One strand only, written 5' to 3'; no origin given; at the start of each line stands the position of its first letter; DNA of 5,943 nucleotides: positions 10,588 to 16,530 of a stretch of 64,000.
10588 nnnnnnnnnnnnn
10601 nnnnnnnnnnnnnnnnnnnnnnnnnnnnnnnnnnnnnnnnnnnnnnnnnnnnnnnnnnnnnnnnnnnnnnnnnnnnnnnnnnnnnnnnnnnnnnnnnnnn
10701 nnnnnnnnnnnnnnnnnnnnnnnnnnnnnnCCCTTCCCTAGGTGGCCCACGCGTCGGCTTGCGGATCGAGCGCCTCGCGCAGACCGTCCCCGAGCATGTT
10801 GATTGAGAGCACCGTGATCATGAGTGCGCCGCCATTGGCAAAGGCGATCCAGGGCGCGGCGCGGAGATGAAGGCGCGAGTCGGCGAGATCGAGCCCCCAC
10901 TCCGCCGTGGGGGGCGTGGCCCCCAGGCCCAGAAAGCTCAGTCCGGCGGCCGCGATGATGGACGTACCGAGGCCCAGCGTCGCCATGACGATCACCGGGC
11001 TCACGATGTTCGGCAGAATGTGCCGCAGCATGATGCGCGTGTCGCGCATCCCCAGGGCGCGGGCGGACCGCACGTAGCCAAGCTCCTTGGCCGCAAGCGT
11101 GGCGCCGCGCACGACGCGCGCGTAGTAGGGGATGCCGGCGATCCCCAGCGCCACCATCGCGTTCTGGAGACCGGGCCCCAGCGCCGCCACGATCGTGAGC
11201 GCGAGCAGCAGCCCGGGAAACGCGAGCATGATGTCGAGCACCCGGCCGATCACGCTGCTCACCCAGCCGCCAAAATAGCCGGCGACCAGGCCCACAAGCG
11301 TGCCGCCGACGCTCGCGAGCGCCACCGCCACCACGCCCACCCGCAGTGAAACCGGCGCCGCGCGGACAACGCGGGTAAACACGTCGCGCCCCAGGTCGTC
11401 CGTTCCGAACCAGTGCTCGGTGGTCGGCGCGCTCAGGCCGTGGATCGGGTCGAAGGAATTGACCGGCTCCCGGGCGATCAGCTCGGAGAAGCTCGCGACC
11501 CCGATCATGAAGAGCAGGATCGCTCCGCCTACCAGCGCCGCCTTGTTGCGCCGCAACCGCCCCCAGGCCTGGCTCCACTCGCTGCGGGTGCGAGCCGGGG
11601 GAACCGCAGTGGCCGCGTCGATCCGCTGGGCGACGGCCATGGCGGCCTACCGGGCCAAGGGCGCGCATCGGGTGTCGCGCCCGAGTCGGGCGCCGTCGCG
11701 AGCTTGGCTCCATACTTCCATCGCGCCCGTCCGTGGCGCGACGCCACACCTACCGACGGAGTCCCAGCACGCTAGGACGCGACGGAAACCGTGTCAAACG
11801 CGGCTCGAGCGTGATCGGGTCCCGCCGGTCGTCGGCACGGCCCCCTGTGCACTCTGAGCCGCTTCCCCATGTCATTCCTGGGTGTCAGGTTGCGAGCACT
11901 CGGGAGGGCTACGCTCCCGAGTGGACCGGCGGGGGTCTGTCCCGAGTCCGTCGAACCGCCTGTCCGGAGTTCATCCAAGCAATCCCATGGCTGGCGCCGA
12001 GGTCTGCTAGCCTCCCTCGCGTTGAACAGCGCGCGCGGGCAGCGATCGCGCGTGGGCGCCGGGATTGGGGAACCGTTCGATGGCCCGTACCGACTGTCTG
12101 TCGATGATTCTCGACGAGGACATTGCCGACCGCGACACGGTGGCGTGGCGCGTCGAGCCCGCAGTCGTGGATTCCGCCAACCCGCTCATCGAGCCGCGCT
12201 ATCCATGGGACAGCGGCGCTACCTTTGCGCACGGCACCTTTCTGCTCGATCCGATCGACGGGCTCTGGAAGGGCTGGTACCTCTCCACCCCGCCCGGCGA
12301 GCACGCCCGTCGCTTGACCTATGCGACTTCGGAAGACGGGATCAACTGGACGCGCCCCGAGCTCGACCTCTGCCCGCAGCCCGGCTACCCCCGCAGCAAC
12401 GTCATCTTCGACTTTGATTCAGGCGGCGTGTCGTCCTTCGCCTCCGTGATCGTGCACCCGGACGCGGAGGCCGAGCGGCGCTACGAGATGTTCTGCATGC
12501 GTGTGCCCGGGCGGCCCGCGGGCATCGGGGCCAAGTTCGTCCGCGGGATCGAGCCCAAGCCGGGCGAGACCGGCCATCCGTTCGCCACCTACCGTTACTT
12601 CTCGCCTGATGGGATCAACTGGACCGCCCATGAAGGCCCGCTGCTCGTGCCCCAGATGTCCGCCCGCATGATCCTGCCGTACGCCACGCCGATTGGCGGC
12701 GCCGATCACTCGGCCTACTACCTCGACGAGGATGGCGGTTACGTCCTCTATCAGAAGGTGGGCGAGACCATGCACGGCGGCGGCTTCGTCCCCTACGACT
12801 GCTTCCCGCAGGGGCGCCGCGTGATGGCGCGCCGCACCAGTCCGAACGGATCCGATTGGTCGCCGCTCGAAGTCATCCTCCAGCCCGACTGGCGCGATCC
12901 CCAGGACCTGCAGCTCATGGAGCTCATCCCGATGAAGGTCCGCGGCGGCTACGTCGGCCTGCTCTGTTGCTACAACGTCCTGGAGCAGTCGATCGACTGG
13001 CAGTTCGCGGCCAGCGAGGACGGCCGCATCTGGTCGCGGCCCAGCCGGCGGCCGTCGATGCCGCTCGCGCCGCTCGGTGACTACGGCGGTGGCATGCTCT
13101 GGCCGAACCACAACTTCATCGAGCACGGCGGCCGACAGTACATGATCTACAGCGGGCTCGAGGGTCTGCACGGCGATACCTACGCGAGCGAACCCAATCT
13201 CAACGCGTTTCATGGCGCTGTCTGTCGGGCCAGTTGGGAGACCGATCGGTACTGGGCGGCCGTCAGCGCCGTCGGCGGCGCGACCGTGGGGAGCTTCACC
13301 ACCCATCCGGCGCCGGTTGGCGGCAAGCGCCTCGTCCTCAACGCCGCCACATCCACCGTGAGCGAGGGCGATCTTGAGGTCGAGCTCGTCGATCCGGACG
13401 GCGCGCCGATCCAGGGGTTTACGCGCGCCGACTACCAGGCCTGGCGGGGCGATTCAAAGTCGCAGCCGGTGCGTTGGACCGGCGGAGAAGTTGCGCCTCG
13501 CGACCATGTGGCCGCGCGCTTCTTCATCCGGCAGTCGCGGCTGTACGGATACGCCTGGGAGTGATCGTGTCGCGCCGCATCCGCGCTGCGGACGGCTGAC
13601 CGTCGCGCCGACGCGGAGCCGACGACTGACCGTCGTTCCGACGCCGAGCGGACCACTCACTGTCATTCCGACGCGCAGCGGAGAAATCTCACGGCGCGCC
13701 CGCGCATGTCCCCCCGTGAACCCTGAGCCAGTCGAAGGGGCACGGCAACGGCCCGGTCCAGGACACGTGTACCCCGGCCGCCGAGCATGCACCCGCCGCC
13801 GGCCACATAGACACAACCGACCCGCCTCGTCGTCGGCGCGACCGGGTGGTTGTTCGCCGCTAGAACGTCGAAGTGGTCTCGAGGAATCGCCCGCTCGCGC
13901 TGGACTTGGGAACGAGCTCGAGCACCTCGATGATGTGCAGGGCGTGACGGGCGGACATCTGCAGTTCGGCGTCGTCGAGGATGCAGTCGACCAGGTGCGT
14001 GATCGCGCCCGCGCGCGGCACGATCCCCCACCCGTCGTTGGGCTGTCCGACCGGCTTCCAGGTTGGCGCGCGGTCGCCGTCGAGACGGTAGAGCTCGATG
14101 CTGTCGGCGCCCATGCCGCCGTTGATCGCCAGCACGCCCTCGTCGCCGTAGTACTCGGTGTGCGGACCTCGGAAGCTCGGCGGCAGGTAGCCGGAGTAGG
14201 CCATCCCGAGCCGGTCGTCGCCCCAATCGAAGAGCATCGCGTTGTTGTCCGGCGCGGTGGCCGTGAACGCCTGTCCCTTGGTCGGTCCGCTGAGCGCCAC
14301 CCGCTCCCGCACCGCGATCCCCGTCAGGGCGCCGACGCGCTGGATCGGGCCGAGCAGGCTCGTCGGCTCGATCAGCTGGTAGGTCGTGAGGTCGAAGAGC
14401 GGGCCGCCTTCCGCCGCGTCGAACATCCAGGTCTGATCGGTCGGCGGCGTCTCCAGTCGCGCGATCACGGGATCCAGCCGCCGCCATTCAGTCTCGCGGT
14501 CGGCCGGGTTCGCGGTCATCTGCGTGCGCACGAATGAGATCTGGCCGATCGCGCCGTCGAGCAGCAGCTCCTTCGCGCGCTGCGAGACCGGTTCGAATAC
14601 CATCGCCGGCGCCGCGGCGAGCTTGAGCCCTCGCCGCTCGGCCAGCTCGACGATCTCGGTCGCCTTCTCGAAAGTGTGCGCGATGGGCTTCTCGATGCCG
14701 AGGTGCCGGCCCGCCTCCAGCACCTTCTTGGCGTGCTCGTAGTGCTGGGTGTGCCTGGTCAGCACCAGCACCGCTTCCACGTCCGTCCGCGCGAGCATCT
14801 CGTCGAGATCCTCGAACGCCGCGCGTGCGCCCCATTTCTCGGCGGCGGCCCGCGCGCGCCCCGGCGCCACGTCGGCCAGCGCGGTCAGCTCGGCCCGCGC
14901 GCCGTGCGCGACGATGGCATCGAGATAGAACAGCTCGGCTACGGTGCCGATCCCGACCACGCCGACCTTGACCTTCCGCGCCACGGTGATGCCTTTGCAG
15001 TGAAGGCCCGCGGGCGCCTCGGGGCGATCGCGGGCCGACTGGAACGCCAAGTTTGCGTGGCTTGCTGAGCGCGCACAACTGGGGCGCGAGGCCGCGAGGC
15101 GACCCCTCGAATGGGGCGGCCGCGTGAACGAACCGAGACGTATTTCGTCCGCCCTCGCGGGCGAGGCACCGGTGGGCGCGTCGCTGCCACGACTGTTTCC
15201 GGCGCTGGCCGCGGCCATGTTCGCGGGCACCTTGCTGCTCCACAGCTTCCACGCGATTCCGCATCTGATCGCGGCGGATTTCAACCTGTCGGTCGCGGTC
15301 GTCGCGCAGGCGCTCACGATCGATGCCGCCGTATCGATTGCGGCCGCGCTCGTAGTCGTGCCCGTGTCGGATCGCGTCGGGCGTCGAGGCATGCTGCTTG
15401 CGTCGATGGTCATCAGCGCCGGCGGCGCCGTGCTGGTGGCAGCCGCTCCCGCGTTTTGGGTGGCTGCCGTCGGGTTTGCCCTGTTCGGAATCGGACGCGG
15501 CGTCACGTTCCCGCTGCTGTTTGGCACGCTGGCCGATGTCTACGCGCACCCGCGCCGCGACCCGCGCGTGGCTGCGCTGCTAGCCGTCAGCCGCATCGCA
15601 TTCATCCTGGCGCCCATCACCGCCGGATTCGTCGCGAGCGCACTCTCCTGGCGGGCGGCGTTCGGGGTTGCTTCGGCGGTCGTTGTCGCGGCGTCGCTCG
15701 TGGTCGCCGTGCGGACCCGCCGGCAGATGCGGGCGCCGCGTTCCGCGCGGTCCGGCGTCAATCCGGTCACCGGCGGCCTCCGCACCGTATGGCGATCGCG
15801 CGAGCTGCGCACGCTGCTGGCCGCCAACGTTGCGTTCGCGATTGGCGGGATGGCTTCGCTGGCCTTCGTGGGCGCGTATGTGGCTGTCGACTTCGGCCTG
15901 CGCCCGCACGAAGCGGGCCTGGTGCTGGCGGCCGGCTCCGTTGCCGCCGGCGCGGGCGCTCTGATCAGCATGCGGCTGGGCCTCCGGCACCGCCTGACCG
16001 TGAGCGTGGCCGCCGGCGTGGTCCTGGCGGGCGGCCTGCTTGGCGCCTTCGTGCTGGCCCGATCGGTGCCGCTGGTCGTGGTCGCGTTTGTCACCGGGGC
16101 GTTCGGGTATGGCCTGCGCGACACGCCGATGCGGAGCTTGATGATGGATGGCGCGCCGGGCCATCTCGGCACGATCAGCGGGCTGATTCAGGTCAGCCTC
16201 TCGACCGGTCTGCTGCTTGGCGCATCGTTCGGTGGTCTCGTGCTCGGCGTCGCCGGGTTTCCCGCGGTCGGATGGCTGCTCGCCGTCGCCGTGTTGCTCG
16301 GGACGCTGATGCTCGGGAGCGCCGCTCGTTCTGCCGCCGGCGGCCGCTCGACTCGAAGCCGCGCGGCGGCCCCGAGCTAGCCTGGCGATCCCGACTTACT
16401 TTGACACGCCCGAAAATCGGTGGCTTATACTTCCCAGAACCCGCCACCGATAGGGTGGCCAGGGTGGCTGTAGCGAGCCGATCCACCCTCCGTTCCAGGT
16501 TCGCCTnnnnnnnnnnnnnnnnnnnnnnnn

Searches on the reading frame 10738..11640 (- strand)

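Call 19: search_protein_families(library=pfam, max_evalue=0.001, proteins=[window:10738-11640:-])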
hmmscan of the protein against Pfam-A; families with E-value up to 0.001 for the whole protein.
window:10738-11640:- (300 aa): 2 families
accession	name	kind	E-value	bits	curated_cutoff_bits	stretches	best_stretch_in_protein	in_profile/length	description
PF00528.27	BPD_transp_1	-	1.2e-27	97.3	26.4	1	113-293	1-180/184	Binding-protein-dependent transport system inner membrane component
PF12911.12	OppC_N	-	2.8e-10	40.4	23.9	1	20-64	1-45/53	N-terminal TM domain of oligopeptide transport permease C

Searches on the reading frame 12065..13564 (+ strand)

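Call 19: search_protein_families(library=pfam, max_evalue=0.001, proteins=[window:12065-13564:+])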
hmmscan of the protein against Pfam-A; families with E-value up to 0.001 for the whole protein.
window:12065-13564:+ (499 aa): 0 families

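Call 28: search_protein_families(library=pfam, max_evalue=1, proteins=[window:12065-13564:+])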
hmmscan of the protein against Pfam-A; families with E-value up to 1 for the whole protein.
window:12065-13564:+ (499 aa): 2 families
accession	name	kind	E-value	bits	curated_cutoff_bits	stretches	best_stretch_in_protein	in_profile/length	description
PF24067.1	Beta-prop_BT_1020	-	0.11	12.5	27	0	71-100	65-96/236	BT_1020-like, N-terminal beta propeller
PF01980.22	TrmO_N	-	0.29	11.8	26.8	1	113-160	39-83/116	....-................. O N-terminal domain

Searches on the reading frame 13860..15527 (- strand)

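Call 19: search_protein_families(library=pfam, max_evalue=0.001, proteins=[window:13860-15527:-])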
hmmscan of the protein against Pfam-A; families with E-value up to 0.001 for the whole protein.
window:13860-15527:- (555 aa): 3 families
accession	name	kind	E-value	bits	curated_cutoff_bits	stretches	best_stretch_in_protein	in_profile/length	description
PF01408.29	GFO_IDH_MocA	-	2.1e-26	93.4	24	1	186-304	1-117/120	Oxidoreductase family, NAD-binding Rossmann fold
PF22725.1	GFO_IDH_MocA_C3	-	1.2e-08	35.5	27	1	316-466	2-123/124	GFO/IDH/MocA C-terminal domain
PF02894.22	GFO_IDH_MocA_C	-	0.00037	20.8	22.9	0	319-547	1-214/218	Oxidoreductase family, C-terminal alpha/beta domain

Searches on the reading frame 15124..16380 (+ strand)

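Call 52: search_protein_families(library=pfam, max_evalue=0.0001, proteins=[window:15124-16380:+])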
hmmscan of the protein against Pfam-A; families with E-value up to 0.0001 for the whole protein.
window:15124-16380:+ (418 aa): 1 family
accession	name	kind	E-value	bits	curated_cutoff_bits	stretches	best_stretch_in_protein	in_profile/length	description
PF07690.21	MFS_1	-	5.5e-36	124.6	33.4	2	41-246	15-222/347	Major Facilitator Superfamily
